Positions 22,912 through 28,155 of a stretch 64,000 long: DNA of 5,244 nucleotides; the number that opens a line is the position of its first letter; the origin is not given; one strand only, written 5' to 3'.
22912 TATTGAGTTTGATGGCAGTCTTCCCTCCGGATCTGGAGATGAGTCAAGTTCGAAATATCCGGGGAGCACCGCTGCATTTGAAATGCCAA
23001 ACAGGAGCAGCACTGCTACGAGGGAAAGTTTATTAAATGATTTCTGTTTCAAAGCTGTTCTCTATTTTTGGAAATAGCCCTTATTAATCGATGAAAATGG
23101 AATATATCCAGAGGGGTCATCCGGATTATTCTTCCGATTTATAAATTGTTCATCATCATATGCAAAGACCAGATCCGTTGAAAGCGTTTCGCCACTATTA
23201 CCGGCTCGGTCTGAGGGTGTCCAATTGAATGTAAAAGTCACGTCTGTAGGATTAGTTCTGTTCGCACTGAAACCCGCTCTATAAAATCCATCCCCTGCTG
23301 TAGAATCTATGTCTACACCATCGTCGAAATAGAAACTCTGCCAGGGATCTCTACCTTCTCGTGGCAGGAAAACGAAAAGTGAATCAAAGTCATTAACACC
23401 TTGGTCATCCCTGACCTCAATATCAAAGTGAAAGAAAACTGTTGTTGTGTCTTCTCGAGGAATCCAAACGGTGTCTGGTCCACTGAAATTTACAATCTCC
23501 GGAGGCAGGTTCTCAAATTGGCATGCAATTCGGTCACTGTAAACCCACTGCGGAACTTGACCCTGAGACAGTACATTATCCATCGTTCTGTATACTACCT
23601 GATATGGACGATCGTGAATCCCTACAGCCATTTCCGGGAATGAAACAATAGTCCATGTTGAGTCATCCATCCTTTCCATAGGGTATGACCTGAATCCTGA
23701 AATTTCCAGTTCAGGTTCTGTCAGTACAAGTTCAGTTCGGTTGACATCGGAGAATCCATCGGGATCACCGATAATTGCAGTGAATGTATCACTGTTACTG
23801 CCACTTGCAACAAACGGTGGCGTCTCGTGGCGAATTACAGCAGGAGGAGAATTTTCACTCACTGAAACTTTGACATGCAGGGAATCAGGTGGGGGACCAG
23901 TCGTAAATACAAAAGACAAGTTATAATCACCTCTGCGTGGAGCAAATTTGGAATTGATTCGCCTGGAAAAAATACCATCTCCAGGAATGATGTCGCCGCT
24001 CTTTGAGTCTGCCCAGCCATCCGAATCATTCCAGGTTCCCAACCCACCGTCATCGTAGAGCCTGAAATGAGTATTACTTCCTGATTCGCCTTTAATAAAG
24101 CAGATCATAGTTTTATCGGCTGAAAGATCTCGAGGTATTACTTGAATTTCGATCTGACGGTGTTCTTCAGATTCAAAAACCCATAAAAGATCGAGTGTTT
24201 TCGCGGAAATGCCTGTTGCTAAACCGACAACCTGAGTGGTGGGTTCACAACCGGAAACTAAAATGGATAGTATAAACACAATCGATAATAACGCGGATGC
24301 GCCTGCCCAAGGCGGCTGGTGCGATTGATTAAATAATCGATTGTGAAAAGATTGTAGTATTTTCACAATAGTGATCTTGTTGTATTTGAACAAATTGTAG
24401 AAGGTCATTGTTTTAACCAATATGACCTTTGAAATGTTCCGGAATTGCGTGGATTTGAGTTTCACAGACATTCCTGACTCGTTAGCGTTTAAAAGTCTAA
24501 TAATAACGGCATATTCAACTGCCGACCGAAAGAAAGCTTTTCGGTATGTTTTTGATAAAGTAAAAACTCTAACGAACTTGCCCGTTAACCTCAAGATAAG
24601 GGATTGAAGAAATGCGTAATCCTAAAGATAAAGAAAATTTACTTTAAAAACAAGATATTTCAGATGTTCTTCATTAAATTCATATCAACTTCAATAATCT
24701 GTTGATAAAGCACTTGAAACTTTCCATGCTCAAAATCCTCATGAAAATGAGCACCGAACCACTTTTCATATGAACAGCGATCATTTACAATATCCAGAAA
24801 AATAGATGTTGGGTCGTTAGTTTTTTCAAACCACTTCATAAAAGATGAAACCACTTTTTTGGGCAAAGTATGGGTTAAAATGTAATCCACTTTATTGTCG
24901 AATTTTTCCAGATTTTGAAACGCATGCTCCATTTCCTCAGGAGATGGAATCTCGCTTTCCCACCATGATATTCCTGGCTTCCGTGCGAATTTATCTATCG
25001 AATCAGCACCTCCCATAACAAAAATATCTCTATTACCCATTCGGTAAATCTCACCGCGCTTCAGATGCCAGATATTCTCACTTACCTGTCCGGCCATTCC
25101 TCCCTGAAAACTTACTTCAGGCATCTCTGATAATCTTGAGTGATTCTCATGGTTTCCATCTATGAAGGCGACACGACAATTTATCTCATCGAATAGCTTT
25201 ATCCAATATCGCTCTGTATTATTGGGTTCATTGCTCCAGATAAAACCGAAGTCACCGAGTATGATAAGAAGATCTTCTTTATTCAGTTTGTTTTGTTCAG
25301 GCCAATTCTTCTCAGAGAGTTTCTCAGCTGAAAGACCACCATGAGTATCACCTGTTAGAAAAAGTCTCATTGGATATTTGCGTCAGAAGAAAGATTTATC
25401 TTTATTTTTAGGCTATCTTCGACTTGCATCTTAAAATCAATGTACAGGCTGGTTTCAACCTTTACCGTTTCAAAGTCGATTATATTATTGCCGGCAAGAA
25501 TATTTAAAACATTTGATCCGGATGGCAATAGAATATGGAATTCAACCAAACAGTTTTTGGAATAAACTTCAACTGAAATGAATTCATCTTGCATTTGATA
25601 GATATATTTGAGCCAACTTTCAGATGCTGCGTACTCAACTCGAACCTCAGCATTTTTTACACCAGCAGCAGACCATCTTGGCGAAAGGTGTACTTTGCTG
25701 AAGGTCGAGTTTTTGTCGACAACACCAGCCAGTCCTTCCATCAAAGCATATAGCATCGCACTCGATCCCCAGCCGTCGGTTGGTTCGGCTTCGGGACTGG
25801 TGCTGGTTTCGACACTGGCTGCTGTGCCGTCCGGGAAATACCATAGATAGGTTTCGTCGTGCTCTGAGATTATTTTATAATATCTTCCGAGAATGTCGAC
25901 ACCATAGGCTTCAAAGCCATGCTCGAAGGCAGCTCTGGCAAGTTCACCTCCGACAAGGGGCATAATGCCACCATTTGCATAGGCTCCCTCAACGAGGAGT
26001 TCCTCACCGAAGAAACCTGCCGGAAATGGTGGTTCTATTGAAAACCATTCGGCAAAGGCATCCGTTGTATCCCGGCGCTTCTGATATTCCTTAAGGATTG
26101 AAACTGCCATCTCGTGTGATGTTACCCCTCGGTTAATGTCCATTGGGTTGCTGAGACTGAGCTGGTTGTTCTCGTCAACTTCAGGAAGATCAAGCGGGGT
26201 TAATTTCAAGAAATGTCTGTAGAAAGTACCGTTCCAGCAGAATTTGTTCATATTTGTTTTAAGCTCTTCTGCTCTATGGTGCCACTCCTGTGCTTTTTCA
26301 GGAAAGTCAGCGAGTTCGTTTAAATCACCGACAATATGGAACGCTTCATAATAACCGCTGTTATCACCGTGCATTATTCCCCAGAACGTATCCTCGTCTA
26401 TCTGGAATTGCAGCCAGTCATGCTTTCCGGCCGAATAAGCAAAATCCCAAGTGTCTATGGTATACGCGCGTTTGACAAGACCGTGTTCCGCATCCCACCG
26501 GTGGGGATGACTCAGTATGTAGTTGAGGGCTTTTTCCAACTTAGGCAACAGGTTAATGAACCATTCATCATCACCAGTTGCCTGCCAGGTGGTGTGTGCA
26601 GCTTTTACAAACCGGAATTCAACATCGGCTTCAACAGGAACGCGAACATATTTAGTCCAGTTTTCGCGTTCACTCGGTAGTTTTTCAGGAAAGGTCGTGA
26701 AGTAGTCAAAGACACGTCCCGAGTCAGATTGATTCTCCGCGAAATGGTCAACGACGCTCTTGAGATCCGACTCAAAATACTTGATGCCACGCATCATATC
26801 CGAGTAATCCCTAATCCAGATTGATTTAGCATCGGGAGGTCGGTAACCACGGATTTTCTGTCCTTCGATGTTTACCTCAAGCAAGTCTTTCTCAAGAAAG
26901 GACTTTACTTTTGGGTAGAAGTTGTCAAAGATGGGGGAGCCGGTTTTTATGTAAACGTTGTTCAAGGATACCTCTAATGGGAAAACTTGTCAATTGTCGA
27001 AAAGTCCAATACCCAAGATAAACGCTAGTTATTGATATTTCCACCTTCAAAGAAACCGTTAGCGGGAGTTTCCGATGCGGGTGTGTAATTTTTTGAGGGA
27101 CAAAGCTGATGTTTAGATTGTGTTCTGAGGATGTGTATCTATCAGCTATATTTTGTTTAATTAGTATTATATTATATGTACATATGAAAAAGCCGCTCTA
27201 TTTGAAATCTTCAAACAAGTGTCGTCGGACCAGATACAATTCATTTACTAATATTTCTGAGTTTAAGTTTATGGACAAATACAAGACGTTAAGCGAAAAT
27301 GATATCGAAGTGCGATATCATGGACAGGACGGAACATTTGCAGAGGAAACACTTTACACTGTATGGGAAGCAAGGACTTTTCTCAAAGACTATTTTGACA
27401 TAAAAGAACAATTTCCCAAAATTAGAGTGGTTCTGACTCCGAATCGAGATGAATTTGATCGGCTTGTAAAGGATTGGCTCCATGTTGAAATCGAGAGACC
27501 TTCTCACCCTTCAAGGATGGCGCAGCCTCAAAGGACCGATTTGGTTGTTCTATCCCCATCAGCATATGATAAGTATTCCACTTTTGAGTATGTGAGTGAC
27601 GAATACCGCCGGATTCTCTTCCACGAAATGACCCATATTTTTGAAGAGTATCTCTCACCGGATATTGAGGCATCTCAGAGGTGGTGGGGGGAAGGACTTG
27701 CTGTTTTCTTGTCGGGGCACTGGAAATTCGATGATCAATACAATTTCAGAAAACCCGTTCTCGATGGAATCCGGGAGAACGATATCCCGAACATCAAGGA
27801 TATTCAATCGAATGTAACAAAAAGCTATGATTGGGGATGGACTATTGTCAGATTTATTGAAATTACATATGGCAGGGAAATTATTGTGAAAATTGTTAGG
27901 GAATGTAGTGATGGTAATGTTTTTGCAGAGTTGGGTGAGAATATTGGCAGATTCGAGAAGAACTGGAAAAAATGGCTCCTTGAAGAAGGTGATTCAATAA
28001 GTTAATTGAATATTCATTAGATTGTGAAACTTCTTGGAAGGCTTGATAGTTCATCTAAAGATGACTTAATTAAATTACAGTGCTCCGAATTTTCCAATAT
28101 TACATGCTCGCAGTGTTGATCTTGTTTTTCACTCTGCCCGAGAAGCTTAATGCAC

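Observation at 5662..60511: Five paralogous small FadL/PorV-like barrels (298-350 aa) in 64 kb, each next to secretion or cell-surface genes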

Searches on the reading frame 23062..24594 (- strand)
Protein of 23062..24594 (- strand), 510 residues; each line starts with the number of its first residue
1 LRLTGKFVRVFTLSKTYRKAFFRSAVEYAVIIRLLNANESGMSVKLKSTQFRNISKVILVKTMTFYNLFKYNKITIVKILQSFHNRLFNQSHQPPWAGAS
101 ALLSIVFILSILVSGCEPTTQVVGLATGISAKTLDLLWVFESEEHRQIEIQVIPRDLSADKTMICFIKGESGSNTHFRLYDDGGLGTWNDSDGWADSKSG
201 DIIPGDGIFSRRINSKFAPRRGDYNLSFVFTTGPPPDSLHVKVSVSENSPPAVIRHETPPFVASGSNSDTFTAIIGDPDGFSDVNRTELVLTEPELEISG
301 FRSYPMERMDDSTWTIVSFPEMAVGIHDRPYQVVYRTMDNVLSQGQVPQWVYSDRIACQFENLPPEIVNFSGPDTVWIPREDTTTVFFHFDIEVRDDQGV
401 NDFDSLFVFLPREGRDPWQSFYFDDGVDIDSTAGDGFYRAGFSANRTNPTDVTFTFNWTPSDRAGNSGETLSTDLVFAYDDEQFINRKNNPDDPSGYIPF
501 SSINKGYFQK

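Call 10: search_protein_families(library=pfam, proteins=[window:23062-24594:-], max_evalue=0.01)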
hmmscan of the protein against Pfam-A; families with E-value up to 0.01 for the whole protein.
window:23062-24594:- (510 aa): 0 families

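Call 25: search_protein_families(library=ncbifam, proteins=[window:23062-24594:-], max_evalue=0.01)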
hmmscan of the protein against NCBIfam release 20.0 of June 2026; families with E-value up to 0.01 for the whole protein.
window:23062-24594:- (510 aa): 1 family
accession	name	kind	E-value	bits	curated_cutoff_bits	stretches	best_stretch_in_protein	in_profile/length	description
NF041940.1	choice_anch_X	domain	0.00065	19.4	25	1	423-444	4-25/37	choice-of-anchor X domain-containing protein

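Call 74: search_solved_structures(query=A5, max_evalue=1)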
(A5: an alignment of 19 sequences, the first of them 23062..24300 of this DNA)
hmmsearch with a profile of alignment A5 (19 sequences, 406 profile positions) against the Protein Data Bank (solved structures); distinct sequences matched with E-value up to 1: 5.
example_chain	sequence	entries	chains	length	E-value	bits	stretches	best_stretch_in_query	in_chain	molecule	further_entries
9oh5_A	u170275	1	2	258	0.031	16.2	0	308-350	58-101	MS2 CPM58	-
2vtu_J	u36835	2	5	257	0.14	14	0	295-350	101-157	MS2 COAT PROTEIN | COAT PROTEIN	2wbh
8adg_D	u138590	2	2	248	0.15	14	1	1-39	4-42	Outer membrane protein assembly factor BamD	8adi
5d0o_D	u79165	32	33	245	0.17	13.8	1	1-39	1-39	Outer membrane protein assembly factor BamD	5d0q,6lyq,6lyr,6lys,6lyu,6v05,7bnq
8cxj_D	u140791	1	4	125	0.26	13.2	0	365-391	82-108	Surface protein R28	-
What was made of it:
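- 23062..24594 (-): X: lipoprotein with Ig-like repeats, first gene of the X-Y-C-B operon (true start probably near 24300). No PDB relative (call 74).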

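Call 75: search_protein_families(library=pfam, alignment_id=A5, max_evalue=0.01)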
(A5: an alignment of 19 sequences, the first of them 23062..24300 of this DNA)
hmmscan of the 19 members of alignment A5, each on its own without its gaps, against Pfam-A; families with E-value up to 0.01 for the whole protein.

A. member 1, window:23062-24300:- (412 aa): 0 families

B. families by the number of members that match (of 19 scanned): 16 families
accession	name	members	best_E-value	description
PF15418.12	DUF4625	2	2.4e-06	Domain of unknown function (DUF4625)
PF19077.6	Big_13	2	1.3e-05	Bacterial Ig-like domain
PF17936.7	Big_6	2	0.00028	Bacterial Ig domain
PF22352.2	K319L-like_PKD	2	0.0028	K319L-like, PKD domain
PF17963.7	Big_9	1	1.9e-05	Bacterial Ig domain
PF18981.6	InlK_D3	1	2.4e-05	Internalin K domain (D3/D4)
PF07495.19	Y_Y_Y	1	2.4e-05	Y_Y_Y domain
PF05345.18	He_PIG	1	0.00028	Putative Ig domain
PF02765.23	POT1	1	0.00031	Telomeric single stranded DNA binding POT1/CDC13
PF24607.1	CBM_AftD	1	0.00046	Arabinofuranosyltransferase D, third carbohydrate binding module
PF16403.11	Bact_surface_Ig-like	1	0.00082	Bacterial surface protein, Ig-like domain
PF13501.12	SoxY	1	0.0012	Sulfur oxidation protein SoxY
PF12245.14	Big_3_2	1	0.0014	Bacterial Ig-like domain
PF09134.16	Invasin_D3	1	0.0031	Invasin, domain 3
PF02922.24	CBM_48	1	0.0046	Carbohydrate-binding module 48 (Isoamylase N-terminal domain)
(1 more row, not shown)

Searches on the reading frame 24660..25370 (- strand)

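Call 10: search_protein_families(library=pfam, proteins=[window:24660-25370:-], max_evalue=0.01)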
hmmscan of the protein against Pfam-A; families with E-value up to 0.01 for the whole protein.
window:24660-25370:- (236 aa): 1 family
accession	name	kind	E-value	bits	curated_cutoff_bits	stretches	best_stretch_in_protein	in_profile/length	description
PF00149.33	Metallophos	-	4.1e-09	37.6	21.5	1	1-166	1-186/191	Calcineurin-like phosphoesterase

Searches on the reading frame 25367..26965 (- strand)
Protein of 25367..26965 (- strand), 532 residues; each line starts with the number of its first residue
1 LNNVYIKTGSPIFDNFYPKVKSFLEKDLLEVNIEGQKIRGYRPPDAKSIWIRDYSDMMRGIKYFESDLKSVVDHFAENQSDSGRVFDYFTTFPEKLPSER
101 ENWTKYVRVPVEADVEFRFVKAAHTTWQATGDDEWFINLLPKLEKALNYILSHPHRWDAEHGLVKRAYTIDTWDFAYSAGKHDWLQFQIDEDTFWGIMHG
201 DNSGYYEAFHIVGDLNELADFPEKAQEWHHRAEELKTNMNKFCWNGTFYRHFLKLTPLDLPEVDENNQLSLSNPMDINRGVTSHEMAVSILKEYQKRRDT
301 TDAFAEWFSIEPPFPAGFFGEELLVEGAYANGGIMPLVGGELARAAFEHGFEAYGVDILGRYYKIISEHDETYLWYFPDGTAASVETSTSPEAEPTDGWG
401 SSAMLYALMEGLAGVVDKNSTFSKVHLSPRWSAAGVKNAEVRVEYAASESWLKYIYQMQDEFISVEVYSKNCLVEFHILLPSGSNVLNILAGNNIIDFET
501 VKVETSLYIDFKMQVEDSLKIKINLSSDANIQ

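Call 11: search_protein_families(library=pfam, proteins=[window:25367-26965:-], max_evalue=0.01)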
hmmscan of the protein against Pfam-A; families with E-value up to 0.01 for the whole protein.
window:25367-26965:- (532 aa): 1 family
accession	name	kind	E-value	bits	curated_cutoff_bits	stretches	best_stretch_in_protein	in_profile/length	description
PF22422.2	MGH1-like_GH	-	0.00025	21.1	27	1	120-247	71-221/356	Mannosylglycerate hydrolase MGH1-like glycoside hydrolase domain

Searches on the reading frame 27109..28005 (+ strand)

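Call 11: search_protein_families(library=pfam, proteins=[window:27109-28005:+], max_evalue=0.01)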
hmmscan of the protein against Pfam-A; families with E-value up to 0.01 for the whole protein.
window:27109-28005:+ (298 aa): 0 families

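Call 25: search_protein_families(library=ncbifam, proteins=[window:27109-28005:+], max_evalue=0.01)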
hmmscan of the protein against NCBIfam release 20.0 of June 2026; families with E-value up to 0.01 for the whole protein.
window:27109-28005:+ (298 aa): 1 family
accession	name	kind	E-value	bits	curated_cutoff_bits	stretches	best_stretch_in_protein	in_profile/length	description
NF033876.2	flagella_HExxH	equivalog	0.00059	19.4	205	1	165-253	128-213/384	flagellinolysin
